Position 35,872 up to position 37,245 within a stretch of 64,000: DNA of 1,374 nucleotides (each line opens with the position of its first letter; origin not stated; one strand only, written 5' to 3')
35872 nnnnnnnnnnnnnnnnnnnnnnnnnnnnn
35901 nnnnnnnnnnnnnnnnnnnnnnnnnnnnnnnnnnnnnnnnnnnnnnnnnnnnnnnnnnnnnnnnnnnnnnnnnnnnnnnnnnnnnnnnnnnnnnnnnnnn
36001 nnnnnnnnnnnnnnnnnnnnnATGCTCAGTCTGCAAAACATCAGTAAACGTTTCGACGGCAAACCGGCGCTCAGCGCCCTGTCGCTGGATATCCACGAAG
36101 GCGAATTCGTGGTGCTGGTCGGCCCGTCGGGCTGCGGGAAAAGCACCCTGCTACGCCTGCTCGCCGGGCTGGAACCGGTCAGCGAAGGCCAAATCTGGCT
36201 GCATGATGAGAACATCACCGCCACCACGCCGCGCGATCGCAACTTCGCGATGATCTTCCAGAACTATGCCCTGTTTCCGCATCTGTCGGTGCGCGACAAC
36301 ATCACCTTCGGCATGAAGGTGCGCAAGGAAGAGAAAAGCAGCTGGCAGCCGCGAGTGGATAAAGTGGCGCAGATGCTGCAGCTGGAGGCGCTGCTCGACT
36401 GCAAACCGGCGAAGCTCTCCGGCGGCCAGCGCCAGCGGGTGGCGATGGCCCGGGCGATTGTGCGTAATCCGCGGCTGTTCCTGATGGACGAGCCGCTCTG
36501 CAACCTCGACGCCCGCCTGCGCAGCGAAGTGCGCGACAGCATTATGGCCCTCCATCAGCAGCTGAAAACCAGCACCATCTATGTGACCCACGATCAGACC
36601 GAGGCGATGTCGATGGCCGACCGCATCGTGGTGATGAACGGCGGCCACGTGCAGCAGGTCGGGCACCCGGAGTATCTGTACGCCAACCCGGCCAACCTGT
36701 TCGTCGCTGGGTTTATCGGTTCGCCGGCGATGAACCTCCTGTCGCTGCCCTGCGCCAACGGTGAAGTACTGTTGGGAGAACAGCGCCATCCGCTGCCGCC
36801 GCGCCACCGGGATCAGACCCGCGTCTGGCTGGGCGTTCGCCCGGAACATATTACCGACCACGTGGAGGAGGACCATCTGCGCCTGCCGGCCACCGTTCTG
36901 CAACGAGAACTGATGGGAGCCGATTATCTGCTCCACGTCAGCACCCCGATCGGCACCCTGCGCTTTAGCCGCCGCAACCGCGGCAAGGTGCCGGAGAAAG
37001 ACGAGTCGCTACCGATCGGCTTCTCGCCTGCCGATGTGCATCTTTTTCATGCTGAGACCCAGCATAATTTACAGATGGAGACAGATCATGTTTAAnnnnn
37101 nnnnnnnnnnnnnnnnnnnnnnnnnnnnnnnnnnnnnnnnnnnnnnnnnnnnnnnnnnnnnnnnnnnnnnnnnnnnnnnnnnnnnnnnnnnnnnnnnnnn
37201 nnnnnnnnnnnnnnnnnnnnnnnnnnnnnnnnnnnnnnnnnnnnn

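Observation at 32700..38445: GC-rich Enterobacter/Klebsiella-type gpdQ plus ABC-transporter operon captured on the plasmid and bounded by an IS50-like end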

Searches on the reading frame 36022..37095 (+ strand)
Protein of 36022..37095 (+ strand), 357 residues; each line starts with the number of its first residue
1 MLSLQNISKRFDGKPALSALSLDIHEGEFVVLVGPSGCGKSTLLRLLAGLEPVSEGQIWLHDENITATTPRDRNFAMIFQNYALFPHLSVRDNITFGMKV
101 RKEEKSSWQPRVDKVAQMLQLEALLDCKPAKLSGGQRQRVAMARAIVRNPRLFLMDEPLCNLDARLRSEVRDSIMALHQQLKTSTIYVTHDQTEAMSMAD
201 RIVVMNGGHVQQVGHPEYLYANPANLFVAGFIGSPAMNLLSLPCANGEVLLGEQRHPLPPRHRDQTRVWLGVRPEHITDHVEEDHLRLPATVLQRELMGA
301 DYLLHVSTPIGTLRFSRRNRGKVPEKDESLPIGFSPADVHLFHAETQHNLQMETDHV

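Call 7: search_protein_families(proteins=[window:36022-37095:+], library=ncbifam)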
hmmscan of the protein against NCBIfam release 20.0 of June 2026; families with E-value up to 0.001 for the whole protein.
window:36022-37095:+ (357 aa): 187 families (the best 25 are shown)
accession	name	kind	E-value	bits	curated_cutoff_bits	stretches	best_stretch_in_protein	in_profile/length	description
NF008653.0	PRK11650.1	subfamily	4e-126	420.8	432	1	2-350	4-355/357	sn-glycerol-3-phosphate ABC transporter ATP-binding protein UgpC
NF008233.0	PRK11000.1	equivalog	1.6e-105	353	568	1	3-346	5-357/369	maltose/maltodextrin ABC transporter ATP-binding protein MalK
TIGR03265.1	PhnT2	equivalog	8.1e-97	324.6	457.7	1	2-307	5-311/353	putative 2-aminoethylphosphonate ABC transporter ATP-binding protein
NF006987.0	PRK09452.1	equivalog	4.1e-92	308.8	482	1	2-234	18-250/378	spermidine/putrescine ABC transporter ATP-binding protein PotA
NF043075.1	MMSYN1_0197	equivalog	5.9e-87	291.8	550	1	2-342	3-339/341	spermidine/putrescine ABC transporter ATP-binding protein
TIGR01187.1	potA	subfamily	3.8e-86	289.1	355.6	1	32-307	1-285/325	polyamine ABC transporter ATP-binding protein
NF040933.2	ABC_arch_GlcV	equivalog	1.6e-84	283.8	450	1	3-280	4-289/357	glucose ABC transporter ATP-binding protein GlcV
TIGR00968.1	3a0106s01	subfamily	4.5e-83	278.4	342.75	1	4-234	3-233/237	sulfate ABC transporter ATP-binding protein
NF008513.0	PRK11432.1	equivalog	6.7e-82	275.2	496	1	2-306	7-311/351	ferric ABC transporter ATP-binding protein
NF008105.0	PRK10851.1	equivalog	2.7e-78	263.2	502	1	3-311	4-314/362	sulfate/thiosulfate ABC transporter ATP-binding protein CysA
TIGR03258.1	PhnT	equivalog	7.7e-78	262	499.15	1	4-342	11-357/359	2-aminoethylphosphonate ABC transport system ATP-binding subunit PhnT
NF040840.2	tungstate_WtpC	equivalog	7.3e-75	252.4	440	1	1-278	1-277/347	tungstate ABC transporter ATP-binding protein WtpC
NF008621.0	PRK11607.1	equivalog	1.6e-71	241.1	613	1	2-236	20-254/377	putrescine ABC transporter ATP-binding subunit PotG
TIGR01186.1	proV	subfamily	7e-62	209.6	326.6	1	14-234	6-232/363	betaine/proline/choline family ABC transporter ATP-binding protein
TIGR02142.1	modC_ABC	equivalog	1.3e-55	189.1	285.05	1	21-223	17-223/353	molybdenum ABC transporter ATP-binding protein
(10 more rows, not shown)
